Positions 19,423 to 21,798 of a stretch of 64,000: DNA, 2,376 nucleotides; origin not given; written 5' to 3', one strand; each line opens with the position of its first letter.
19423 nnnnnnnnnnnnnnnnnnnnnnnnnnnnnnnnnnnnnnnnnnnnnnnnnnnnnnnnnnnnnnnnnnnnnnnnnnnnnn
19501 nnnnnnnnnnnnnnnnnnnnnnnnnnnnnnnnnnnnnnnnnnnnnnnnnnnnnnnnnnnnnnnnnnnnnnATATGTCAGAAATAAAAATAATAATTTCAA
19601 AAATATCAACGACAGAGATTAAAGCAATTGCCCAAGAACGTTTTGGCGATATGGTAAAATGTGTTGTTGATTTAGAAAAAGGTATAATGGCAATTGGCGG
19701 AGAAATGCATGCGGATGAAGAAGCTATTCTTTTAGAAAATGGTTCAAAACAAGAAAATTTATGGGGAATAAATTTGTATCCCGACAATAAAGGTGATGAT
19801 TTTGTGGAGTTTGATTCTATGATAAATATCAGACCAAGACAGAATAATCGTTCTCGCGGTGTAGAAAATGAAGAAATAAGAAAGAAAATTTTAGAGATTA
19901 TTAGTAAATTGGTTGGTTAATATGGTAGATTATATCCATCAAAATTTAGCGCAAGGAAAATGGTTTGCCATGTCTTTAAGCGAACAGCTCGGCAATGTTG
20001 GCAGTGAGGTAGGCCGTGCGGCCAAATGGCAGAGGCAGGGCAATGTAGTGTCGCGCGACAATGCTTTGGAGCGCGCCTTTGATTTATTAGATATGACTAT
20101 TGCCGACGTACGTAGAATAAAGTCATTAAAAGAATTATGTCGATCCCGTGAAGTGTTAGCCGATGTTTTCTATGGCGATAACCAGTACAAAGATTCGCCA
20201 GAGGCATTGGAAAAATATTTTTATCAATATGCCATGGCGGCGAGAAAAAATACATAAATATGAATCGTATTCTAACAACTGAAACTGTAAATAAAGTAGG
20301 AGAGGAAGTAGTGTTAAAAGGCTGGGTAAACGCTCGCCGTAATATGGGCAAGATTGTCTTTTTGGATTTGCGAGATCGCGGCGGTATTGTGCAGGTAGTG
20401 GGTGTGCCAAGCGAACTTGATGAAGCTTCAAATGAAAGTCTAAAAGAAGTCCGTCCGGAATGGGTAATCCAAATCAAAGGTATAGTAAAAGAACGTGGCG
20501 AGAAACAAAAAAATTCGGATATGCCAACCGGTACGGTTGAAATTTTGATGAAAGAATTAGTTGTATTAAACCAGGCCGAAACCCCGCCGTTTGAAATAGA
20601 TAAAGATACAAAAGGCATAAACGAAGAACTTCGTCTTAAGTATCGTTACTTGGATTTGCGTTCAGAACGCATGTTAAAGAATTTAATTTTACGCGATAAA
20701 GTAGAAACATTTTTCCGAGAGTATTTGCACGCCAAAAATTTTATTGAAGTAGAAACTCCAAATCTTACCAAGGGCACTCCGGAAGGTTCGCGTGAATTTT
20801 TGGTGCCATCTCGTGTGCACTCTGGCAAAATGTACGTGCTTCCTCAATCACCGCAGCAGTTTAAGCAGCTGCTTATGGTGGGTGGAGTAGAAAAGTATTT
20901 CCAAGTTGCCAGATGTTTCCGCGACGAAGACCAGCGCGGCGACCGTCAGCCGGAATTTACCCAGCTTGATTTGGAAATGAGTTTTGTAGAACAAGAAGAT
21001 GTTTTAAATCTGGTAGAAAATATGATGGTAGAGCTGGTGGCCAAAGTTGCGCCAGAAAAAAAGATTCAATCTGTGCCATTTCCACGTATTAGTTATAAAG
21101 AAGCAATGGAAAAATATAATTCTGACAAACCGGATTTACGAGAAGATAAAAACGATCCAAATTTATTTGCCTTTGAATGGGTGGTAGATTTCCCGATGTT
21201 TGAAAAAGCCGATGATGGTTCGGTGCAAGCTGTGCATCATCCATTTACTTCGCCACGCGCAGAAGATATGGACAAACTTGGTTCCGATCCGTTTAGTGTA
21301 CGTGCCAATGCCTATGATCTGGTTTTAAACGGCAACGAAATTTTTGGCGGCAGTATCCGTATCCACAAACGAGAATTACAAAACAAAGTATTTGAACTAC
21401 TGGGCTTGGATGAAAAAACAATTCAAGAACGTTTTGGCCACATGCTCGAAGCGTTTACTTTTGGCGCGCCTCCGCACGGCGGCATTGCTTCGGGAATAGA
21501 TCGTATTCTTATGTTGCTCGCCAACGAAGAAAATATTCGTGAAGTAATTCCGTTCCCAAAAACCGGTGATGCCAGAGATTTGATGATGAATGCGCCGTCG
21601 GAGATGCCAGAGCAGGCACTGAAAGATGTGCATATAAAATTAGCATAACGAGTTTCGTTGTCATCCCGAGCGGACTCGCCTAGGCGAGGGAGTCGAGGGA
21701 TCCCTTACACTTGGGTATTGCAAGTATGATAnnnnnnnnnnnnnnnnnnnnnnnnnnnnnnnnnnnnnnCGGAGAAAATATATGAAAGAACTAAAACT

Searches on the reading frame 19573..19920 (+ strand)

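Call 11: search_protein_families(library=pfam, proteins=[window:19573-19920:+], max_evalue=0.001)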
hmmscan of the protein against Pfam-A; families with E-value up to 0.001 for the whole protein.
window:19573-19920:+ (115 aa): 1 family
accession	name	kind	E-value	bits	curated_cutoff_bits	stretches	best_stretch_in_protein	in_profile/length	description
PF18924.5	DUF5674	-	1.6e-43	147.6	27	1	6-113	2-109/109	Protein of unknown function (DUF5674)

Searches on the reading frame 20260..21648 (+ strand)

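Call 11: search_protein_families(library=pfam, proteins=[window:20260-21648:+], max_evalue=0.001)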
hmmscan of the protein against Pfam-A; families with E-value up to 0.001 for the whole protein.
window:20260-21648:+ (462 aa): 2 families
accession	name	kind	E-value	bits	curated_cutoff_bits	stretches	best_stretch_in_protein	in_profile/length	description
PF00152.25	tRNA-synt_2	-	2.2e-117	391.9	25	1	121-435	1-307/308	tRNA synthetases class II (D, K and N)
PF01336.31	tRNA_anti-codon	-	3.1e-14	53.1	27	1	17-102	1-74/75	OB-fold nucleic acid binding domain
